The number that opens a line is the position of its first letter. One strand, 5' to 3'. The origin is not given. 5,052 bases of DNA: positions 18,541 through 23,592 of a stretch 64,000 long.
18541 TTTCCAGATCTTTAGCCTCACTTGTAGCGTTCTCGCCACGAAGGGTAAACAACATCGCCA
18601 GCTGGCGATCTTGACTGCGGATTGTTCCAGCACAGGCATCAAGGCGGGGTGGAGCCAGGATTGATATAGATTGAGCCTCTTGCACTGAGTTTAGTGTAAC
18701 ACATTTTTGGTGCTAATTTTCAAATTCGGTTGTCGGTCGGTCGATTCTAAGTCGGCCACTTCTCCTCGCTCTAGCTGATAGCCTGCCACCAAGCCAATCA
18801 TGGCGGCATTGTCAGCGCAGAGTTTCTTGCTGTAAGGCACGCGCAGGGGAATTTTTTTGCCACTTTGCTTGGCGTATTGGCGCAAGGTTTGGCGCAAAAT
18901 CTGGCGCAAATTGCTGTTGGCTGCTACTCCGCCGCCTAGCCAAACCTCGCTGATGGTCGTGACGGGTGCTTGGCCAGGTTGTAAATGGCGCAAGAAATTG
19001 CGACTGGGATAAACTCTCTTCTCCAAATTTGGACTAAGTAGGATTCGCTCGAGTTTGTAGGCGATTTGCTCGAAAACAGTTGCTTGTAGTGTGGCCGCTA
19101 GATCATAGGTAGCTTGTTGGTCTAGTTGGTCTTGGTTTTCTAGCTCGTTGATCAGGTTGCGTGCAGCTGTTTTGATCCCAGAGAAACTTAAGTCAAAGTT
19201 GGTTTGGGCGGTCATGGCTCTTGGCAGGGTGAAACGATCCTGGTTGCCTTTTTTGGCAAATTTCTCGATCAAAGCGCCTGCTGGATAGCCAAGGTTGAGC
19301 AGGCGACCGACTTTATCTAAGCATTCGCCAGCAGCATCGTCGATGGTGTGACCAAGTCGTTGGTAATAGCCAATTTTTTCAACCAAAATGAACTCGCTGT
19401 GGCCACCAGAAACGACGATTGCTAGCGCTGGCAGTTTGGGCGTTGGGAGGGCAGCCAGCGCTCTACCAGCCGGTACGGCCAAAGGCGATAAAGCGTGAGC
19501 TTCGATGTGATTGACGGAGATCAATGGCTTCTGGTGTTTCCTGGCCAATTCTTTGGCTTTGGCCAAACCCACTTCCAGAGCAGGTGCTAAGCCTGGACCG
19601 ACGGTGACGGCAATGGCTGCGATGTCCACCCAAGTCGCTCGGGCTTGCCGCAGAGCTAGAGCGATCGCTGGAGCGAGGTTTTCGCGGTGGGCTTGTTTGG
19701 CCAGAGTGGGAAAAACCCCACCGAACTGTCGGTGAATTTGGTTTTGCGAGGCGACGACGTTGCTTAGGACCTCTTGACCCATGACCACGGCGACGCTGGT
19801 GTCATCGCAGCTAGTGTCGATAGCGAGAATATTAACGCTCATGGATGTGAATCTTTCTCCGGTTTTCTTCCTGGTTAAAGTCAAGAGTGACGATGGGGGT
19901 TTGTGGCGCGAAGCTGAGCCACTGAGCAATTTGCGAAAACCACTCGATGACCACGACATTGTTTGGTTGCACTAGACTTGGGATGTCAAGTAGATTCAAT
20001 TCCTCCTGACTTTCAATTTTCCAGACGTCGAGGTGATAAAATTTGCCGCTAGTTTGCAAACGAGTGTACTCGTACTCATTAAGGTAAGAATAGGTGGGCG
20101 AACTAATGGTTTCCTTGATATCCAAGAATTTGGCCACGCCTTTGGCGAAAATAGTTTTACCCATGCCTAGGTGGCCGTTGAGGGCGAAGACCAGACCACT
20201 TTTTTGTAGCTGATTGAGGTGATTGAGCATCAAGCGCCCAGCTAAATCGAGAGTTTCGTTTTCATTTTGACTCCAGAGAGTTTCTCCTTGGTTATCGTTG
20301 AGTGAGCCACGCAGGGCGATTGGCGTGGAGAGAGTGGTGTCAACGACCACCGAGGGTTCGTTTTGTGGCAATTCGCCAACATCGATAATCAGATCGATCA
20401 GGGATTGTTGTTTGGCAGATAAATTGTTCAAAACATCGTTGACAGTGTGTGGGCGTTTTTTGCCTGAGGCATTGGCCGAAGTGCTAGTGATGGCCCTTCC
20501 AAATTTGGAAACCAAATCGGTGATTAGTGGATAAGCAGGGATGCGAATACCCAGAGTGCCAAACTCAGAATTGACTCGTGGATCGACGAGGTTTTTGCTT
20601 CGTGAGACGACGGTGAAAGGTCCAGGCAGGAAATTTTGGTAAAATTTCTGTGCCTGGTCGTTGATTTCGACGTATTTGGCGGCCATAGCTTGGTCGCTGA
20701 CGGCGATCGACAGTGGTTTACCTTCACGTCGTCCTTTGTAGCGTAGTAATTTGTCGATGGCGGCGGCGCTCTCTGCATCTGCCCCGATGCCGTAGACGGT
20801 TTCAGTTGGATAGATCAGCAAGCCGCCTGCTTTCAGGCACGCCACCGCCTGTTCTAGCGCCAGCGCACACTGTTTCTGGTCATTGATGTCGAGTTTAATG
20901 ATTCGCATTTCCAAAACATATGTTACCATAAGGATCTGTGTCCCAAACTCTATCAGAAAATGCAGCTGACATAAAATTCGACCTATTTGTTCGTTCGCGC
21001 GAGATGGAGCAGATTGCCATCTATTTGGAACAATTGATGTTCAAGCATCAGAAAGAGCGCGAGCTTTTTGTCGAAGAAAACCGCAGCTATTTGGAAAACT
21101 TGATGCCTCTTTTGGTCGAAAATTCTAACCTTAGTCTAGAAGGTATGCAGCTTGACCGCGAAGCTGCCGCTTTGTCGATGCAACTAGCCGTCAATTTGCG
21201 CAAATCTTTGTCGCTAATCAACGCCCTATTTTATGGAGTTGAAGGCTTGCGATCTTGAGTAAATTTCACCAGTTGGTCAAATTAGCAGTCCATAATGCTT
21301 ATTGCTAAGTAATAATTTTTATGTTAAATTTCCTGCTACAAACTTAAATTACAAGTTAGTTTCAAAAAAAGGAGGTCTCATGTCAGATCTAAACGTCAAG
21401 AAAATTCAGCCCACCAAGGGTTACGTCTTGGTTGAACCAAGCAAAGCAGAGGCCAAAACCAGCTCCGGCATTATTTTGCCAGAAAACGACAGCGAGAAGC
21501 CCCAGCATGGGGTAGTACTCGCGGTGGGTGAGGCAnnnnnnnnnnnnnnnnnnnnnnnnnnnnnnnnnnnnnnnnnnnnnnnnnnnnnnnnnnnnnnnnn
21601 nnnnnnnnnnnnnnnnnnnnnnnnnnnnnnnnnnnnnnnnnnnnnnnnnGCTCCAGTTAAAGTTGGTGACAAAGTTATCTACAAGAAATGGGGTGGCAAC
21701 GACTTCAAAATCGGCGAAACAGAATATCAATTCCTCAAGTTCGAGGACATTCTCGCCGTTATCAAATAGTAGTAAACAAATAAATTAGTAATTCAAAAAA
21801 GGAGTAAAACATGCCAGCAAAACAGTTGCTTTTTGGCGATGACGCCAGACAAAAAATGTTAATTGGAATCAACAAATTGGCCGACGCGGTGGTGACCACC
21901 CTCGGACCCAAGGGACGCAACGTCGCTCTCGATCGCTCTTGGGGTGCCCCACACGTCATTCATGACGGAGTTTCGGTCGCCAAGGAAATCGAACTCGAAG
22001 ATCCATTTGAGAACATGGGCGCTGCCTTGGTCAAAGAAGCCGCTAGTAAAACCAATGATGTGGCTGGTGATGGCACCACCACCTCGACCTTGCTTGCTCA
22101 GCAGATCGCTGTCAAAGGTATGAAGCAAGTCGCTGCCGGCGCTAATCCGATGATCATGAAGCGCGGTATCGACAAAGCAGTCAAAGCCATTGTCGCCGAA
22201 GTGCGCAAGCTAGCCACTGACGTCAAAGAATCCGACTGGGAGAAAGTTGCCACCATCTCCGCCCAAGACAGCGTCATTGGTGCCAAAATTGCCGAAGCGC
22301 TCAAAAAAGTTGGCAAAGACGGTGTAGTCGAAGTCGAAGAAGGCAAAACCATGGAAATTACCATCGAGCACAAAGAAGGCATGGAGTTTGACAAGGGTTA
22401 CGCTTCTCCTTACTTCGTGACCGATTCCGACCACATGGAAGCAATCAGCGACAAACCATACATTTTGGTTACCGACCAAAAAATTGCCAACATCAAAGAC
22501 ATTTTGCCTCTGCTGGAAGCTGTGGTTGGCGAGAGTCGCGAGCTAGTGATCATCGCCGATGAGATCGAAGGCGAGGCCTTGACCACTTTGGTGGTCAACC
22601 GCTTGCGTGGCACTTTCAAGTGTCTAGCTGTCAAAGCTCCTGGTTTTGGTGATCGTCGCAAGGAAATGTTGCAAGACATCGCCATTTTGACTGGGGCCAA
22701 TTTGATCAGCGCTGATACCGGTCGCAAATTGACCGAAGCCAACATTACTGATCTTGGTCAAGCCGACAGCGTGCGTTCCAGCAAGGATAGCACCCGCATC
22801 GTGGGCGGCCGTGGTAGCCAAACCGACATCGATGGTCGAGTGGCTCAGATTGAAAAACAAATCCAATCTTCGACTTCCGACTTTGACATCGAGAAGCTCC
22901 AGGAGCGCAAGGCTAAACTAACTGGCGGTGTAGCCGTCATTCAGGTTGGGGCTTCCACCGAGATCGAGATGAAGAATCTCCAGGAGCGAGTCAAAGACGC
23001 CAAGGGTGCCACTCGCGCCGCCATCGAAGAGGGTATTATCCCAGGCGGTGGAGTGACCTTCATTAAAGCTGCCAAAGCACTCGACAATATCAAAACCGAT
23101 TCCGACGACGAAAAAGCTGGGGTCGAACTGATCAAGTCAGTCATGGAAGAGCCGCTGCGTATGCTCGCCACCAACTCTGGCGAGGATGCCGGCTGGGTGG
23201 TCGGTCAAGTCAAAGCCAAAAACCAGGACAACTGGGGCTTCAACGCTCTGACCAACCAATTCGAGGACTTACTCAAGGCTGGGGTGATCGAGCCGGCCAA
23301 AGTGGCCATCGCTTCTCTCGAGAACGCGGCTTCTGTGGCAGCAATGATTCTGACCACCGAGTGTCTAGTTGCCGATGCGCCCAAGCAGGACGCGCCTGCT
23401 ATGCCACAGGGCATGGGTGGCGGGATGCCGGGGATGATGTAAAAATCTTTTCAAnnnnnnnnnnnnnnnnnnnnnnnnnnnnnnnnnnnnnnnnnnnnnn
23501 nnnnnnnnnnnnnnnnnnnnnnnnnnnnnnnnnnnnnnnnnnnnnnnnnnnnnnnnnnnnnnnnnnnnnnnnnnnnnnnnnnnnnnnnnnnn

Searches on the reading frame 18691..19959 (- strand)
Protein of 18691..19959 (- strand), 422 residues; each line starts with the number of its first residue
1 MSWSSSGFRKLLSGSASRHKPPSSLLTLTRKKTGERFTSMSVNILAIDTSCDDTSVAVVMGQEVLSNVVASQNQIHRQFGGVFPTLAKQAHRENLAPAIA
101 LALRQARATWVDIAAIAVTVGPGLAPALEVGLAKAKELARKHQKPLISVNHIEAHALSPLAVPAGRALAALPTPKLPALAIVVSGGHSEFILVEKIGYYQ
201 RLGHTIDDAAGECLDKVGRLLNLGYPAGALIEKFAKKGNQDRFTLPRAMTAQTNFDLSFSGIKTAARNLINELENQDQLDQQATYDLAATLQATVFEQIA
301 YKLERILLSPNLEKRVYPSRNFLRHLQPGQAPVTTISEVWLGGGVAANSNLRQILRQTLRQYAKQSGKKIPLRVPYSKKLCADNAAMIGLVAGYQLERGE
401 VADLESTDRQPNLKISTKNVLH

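Call 67: search_protein_families(library=pfam, proteins=[window:18691-19959:-], max_evalue=0.00001)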
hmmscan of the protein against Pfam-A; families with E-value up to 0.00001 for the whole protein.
window:18691-19959:- (422 aa): 1 family
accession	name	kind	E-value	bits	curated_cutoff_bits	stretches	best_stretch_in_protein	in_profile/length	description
PF00814.31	TsaD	-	1.5e-73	248.2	24.8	1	63-389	1-263/264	tRNA N6-adenosine threonylcarbamoyltransferase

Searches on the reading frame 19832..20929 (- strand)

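Call 67: search_protein_families(library=pfam, proteins=[window:19832-20929:-], max_evalue=0.00001)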
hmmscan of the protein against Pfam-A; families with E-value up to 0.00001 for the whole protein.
window:19832-20929:- (365 aa): 2 families
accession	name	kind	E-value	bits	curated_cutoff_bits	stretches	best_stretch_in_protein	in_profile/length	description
PF01300.24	Sua5_yciO_yrdC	-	2.4e-44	151.4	25.1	1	32-207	3-176/178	Telomere recombination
PF02367.23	TsaE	-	9e-26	90.8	26.6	1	222-359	3-127/128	Threonylcarbamoyl adenosine biosynthesis protein TsaE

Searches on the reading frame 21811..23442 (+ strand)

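Call 67: search_protein_families(library=pfam, proteins=[window:21811-23442:+], max_evalue=0.00001)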
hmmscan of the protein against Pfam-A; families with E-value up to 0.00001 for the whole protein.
window:21811-23442:+ (543 aa): 1 family
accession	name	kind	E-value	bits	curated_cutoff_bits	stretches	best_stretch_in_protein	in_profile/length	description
PF00118.29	Cpn60_TCP1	-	3.8e-66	224.2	34.3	1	23-522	1-488/490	TCP-1/cpn60 chaperonin family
